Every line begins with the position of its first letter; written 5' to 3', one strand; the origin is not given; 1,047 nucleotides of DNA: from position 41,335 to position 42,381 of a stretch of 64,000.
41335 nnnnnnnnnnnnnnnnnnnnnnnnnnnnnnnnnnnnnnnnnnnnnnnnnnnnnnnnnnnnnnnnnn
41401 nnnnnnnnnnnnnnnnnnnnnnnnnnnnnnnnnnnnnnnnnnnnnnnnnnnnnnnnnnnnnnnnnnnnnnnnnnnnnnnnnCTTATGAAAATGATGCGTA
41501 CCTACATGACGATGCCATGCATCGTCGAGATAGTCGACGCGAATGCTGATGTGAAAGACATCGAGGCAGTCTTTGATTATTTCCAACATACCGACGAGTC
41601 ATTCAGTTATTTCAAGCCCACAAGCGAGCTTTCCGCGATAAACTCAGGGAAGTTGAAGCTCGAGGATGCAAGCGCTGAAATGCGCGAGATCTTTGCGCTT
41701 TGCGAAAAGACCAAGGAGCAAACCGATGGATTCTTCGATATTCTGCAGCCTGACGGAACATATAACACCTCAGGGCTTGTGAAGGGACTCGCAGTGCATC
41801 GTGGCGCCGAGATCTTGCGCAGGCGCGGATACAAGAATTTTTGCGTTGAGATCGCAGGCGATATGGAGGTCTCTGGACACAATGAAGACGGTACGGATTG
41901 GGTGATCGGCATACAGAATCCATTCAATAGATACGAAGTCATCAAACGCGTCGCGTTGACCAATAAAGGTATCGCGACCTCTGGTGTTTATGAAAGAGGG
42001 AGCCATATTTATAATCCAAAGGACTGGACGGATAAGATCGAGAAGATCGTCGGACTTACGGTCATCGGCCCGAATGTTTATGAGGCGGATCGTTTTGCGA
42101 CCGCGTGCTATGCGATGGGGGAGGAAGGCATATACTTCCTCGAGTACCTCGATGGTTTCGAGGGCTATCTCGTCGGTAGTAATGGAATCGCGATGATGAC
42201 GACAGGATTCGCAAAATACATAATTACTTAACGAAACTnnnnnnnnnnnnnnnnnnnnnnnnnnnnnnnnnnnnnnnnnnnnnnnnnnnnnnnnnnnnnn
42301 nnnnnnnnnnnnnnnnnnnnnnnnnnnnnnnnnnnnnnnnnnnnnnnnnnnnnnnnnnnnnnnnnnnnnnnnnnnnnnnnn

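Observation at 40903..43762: Three-gene flavin-transfer module: secreted FMN-binding protein + ApbE flavin transferase + membrane FAD/NAD oxidoreductase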

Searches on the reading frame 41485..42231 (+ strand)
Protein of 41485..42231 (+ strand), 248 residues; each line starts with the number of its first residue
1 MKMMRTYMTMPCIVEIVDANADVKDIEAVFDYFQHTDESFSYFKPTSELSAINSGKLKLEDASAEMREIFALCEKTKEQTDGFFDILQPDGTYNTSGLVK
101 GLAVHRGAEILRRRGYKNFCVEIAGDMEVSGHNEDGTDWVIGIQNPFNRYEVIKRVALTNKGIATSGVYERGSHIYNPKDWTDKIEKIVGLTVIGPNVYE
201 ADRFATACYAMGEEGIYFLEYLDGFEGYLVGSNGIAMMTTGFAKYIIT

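Call 3: search_protein_families(library=pfam, proteins=[window:41485-42231:+], max_evalue=0.01)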
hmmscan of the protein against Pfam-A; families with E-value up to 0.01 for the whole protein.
window:41485-42231:+ (248 aa): 1 family
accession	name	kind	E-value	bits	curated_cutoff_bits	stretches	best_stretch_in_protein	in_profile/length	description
PF02424.20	ApbE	-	2.5e-37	129.3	25.6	2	94-226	127-263/266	ApbE family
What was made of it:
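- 41485..42231 (+): Gene B: short, leaderless ApbE (FAD:protein FMN transferase), 248 aa. Pfam ApbE at 129 bits (call 3).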

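Call 4: search_protein_families(library=ncbifam, proteins=[window:41485-42231:+], max_evalue=0.01)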
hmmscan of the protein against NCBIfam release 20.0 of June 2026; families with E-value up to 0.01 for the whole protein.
window:41485-42231:+ (248 aa): 1 family
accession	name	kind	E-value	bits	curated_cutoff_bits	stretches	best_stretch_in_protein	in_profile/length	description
NF007774.0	PRK10461.1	equivalog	2.7e-15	56.1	498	1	95-234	183-331/351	FAD:protein FMN transferase ApbE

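Call 29: search_solved_structures(query=window:41485-42228:+, max_evalue=0.001, show_alignments=2)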
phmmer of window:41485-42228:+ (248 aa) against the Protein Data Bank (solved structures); distinct sequences matched with E-value up to 0.001: 9.
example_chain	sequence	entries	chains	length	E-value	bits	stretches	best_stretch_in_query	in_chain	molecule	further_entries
4xgw_A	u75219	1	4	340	1.1e-12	50.9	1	89-239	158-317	FAD:protein FMN transferase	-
7esa_A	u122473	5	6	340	1.2e-12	50.9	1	94-231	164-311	FAD:protein FMN transferase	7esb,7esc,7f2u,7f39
2o18_A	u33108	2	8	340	3.9e-12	49.2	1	89-239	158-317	Thiamine biosynthesis lipoprotein apbE | FAD:protein FMN transferase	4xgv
4xgx_A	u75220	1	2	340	1.2e-11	47.6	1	89-239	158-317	FAD:protein FMN transferase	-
6nxi_A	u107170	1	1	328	1.7e-11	47.1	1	94-214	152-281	FAD:protein FMN transferase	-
5mgy_H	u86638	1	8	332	2e-11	46.9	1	97-241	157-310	FAD:protein FMN transferase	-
3pnd_A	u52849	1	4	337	1.1e-10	44.4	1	89-234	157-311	Thiamine biosynthesis lipoprotein ApbE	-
6nxj_A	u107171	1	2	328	3.3e-10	42.9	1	94-214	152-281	FAD:protein FMN transferase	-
1vrm_A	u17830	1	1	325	1.1e-05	28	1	94-212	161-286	hypothetical protein TM1553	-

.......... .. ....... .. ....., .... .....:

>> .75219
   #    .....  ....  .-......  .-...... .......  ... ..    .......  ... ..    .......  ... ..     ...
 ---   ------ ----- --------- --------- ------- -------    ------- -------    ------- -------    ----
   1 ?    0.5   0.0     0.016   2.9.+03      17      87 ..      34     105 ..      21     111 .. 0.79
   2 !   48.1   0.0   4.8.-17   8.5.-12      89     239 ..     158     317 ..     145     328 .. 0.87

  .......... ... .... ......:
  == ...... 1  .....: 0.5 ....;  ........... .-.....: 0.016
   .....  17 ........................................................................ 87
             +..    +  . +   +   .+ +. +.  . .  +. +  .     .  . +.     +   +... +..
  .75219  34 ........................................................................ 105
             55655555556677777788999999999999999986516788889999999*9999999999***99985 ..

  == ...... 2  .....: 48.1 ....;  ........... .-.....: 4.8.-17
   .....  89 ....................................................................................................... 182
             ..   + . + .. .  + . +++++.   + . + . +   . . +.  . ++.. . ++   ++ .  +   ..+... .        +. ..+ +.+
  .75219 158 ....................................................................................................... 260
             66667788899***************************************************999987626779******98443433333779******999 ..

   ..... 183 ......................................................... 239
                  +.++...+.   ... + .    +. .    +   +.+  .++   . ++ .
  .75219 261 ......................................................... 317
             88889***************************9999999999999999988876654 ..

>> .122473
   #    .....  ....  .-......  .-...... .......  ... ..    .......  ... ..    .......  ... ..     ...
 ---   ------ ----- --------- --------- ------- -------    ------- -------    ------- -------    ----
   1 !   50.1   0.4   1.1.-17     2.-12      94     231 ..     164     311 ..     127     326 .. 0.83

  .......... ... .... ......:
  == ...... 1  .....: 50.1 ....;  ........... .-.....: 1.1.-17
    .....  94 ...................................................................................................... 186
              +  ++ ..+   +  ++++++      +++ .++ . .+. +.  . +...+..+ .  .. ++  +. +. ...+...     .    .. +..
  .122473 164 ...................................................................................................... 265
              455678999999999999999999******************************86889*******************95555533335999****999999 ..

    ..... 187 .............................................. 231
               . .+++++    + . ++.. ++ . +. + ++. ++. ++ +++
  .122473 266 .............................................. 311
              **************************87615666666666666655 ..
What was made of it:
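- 41485..42231 (+): PDB ApbE/FmnB hits at E about 1e-12, with the T-S-G, S-H-I-x-N-P and A-D-x-x-x-T segments aligned (call 29).
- On ApbE FAD:protein FMN transferase (PF02424): Alignments to 4xgw_A and 7esa_A show these segments conserved (call 29).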

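Call 60: find_homologous_proteins(query=window:41485-42228:+)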
Query window:41485-42228:+ (248 aa): 3687 proteins with E <= 0.001 among 4102 candidates; the best 120 are listed.
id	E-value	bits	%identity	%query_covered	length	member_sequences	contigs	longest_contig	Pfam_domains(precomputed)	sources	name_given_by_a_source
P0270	2.7e-165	566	100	100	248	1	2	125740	PF02424.21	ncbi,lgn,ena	-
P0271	5.0e-143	493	85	100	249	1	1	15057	PF02424.21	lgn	-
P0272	1.2e-141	488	85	100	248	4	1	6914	PF02424.21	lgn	-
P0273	7.2e-140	482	86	97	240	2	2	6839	PF02424.21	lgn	-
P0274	8.6e-138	475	84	97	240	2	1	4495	PF02424.21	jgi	jgi:thiamine biosynthesis lipoprotein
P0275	2.4e-136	471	82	100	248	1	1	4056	PF02424.21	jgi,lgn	jgi:thiamine biosynthesis lipoprotein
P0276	7.2e-132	456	81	96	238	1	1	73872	PF02424.21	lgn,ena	-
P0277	2.5e-91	323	59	96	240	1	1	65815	PF02424.21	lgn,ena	-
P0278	2.8e-91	323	58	100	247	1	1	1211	PF02424.21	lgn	-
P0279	2.1e-90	320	58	99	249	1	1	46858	PF02424.21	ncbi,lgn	-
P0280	7.9e-89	315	57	99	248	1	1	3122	PF02424.21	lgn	-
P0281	1.1e-88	315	56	99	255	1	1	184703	PF02424.21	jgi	jgi:thiamine biosynthesis lipoprotein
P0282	4.7e-87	309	56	99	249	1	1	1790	PF02424.21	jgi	jgi:FAD:protein FMN transferase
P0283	3.3e-86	307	56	100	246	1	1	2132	PF02424.21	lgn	-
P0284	5.2e-86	306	59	96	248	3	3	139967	PF02424.21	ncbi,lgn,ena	-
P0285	5.4e-86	306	57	99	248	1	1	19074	PF02424.21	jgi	jgi:thiamine biosynthesis lipoprotein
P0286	5.7e-86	306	55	99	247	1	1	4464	PF02424.21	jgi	-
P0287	1.3e-85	305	57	99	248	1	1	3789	PF02424.21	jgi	jgi:thiamine biosynthesis lipoprotein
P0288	1.4e-85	305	56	99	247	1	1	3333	PF02424.21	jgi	-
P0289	1.9e-85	304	57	99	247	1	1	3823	PF02424.21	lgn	-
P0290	1.9e-84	301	56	96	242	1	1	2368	PF02424.21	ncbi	-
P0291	2.0e-84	301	57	96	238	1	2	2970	PF02424.21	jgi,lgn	-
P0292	3.2e-84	300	56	99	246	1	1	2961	PF02424.21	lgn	-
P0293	4.0e-84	300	57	96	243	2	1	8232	PF02424.21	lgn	-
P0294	4.8e-84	299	57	99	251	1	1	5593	PF02424.21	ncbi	-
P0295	5.9e-84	299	55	100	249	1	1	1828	PF02424.21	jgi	jgi:thiamine biosynthesis lipoprotein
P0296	6.4e-84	299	57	95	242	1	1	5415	PF02424.21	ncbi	-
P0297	6.8e-84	299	55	96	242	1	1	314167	PF02424.21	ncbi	-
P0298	7.4e-84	299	55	100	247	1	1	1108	PF02424.21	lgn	-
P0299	7.8e-84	299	56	96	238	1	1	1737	PF02424.21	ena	-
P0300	7.8e-84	299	54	100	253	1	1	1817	PF02424.21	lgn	-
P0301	1.8e-83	298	55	99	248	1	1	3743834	PF02424.21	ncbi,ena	-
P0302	2.4e-83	297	55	100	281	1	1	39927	PF02424.21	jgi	jgi:FAD:protein FMN transferase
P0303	2.9e-83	297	56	97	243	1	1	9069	PF02424.21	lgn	-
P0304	3.0e-83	297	54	99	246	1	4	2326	PF02424.21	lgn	-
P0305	3.2e-83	297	53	99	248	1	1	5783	PF02424.21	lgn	-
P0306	3.3e-83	297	55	99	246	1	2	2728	PF02424.21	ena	-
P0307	4.7e-83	296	57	96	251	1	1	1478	PF02424.21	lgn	-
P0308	5.1e-83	296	54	96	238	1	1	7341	PF02424.21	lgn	-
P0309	5.4e-83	296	56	99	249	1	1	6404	PF02424.21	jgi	jgi:FAD:protein FMN transferase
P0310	5.6e-83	296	57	99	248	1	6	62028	PF02424.21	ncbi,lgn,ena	-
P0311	6.1e-83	296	55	100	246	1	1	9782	PF02424.21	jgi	jgi:thiamine biosynthesis lipoprotein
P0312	6.4e-83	296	57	96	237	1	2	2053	PF02424.21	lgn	-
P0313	6.8e-83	296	53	100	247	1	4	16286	PF02424.21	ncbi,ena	-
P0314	8.0e-83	295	55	99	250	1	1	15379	PF02424.21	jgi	jgi:FAD:protein FMN transferase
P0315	8.4e-83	295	54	99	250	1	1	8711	PF02424.21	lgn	-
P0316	8.6e-83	295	54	99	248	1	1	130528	PF02424.21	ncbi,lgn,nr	ncbi:MAG TPA: FAD:protein FMN transferase [Candidatus Udaeobacter sp.]|nr:FAD:protein FMN transferas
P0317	9.5e-83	295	56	97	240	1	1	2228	PF02424.21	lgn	-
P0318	1.1e-82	295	54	99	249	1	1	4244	PF02424.21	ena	-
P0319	1.1e-82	295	56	97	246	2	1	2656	PF02424.21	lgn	-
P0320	1.1e-82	295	53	100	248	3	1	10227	PF02424.21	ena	-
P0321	1.2e-82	295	54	99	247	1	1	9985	PF02424.21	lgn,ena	-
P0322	1.2e-82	295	53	100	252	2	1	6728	PF02424.21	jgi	-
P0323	1.3e-82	295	54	100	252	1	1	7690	PF02424.21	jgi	jgi:thiamine biosynthesis lipoprotein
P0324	1.4e-82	295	53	100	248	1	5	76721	PF02424.21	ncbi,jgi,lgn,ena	jgi:thiamine biosynthesis lipoprotein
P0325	1.5e-82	295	53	99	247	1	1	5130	PF02424.21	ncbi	-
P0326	1.6e-82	295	56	94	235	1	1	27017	PF02424.21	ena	-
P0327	1.6e-82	294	57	99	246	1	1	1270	PF02424.21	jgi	jgi:thiamine biosynthesis lipoprotein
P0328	1.7e-82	294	55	97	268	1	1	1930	PF02424.21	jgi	jgi:thiamine biosynthesis lipoprotein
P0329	1.8e-82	294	55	96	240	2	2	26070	PF02424.21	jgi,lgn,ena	-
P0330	2.0e-82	294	56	99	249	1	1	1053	PF02424.21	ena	-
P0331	2.0e-82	294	53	99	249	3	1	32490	PF02424.21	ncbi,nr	ncbi:MAG: FAD:protein FMN transferase [Candidatus Pacebacteria bacterium]|nr:FAD:protein FMN transfe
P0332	2.1e-82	294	56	96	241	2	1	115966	PF02424.21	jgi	jgi:thiamine biosynthesis lipoprotein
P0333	2.2e-82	294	56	99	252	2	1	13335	PF02424.21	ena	-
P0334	2.2e-82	294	54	100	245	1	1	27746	PF02424.21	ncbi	-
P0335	2.2e-82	294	53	99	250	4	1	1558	PF02424.21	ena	-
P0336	2.4e-82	294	53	99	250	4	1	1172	PF02424.21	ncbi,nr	ncbi:MAG: FAD:protein FMN transferase [Ignavibacteriae bacterium]|nr:FAD:protein FMN transferase [Ig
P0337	2.4e-82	294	55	96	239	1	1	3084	PF02424.21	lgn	-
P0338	2.4e-82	294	53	100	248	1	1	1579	PF02424.21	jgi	jgi:thiamine biosynthesis lipoprotein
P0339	2.9e-82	294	53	99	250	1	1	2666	PF02424.21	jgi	jgi:thiamine biosynthesis lipoprotein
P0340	3.0e-82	294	54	97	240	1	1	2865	PF02424.21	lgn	-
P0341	3.4e-82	293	54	96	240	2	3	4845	PF02424.21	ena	-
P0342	3.6e-82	293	57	97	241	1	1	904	PF02424.21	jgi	jgi:thiamine biosynthesis lipoprotein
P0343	3.9e-82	293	54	99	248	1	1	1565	PF02424.21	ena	-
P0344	4.5e-82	293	57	96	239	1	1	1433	PF02424.21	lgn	-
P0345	4.9e-82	293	53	100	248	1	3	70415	PF02424.21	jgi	jgi:thiamine biosynthesis lipoprotein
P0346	5.2e-82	293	55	99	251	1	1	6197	PF02424.21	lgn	-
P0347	5.3e-82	293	54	96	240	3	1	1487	PF02424.21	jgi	jgi:thiamine biosynthesis lipoprotein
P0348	5.5e-82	293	55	100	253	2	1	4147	PF02424.21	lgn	-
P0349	5.6e-82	293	54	96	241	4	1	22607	PF02424.21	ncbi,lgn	-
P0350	5.6e-82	293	54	96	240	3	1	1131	PF02424.21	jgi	-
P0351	5.8e-82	293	56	99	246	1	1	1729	PF02424.21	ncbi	-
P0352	6.0e-82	293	57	95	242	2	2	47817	PF02424.21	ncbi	ncbi:MAG: FAD:protein FMN transferase [Minisyncoccia bacterium]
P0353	6.0e-82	293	55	99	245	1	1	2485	PF02424.21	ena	-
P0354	6.8e-82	292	56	96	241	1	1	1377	PF02424.21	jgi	jgi:FAD:protein FMN transferase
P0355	7.5e-82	292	57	96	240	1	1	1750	PF02424.21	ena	-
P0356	7.8e-82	292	55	96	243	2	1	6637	PF02424.21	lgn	-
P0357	7.9e-82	292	53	100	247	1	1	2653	PF02424.21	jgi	-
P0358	8.2e-82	292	55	97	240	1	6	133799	PF02424.21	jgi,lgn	-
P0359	9.7e-82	292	57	96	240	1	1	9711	PF02424.21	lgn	-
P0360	9.7e-82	292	55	99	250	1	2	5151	PF02424.21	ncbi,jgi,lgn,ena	-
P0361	1.1e-81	292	54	99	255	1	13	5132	PF02424.21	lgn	-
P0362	1.2e-81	292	56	99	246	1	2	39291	PF02424.21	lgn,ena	-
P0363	1.2e-81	292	57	95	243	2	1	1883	PF02424.21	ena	-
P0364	1.2e-81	292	56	96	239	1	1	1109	PF02424.21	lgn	-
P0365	1.3e-81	292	55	96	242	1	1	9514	PF02424.21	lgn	-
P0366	1.3e-81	291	53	99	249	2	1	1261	PF02424.21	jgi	jgi:thiamine biosynthesis lipoprotein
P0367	1.5e-81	291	53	99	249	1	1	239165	PF02424.21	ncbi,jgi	ncbi:MAG: FAD:protein FMN transferase [Candidatus Paceibacterota bacterium]|jgi:thiamine biosynthesi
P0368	1.6e-81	291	54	99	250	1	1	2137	PF02424.21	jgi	jgi:thiamine biosynthesis lipoprotein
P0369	1.6e-81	291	56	99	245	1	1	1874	PF02424.21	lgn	-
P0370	1.8e-81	291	57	95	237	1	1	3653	PF02424.21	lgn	-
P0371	2.1e-81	291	53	99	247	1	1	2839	PF02424.21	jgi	jgi:thiamine biosynthesis lipoprotein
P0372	2.4e-81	291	53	100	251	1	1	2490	PF02424.21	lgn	-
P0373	2.4e-81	291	57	96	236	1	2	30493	PF02424.21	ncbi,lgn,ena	-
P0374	2.5e-81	291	53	99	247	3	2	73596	PF02424.21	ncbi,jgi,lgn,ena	ncbi:MAG TPA: FAD:protein FMN transferase [Candidatus Paceibacterota bacterium]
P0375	2.5e-81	291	55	100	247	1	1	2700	PF02424.21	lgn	-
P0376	3.0e-81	290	54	99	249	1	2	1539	PF02424.21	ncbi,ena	-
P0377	3.0e-81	290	55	99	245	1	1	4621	PF02424.21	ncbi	ncbi:MAG: FAD:protein FMN transferase [bacterium]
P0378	3.3e-81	290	53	99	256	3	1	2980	PF02424.21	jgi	jgi:thiamine biosynthesis lipoprotein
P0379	3.4e-81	290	54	100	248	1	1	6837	PF02424.21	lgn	-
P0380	3.6e-81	290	54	99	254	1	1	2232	PF02424.21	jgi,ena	-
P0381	3.6e-81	290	57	99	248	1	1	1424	PF02424.21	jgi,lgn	jgi:thiamine biosynthesis lipoprotein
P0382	4.0e-81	290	53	99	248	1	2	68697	PF02424.21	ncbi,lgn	ncbi:MAG: FAD:protein FMN transferase [bacterium]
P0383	4.1e-81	290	53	99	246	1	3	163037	PF02424.21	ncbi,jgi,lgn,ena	ncbi:MAG: FAD:protein FMN transferase [Minisyncoccia bacterium]|jgi:thiamine biosynthesis lipoprotei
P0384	4.2e-81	290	56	96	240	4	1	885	PF02424.21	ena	-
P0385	4.3e-81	290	56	99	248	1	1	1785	PF02424.21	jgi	jgi:FAD:protein FMN transferase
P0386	4.3e-81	290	51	99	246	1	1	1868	PF02424.21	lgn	-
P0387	4.4e-81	290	53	99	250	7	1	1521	PF02424.21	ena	-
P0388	4.7e-81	290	54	99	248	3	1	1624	PF02424.21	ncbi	-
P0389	4.7e-81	290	54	99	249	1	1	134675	PF02424.21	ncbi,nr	ncbi:MAG: FAD:protein FMN transferase [Candidatus Nomurabacteria bacterium]|nr:FAD:protein FMN trans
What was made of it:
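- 41485..42231 (+): The 120 best database relatives are 235-281 aa long (call 60).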
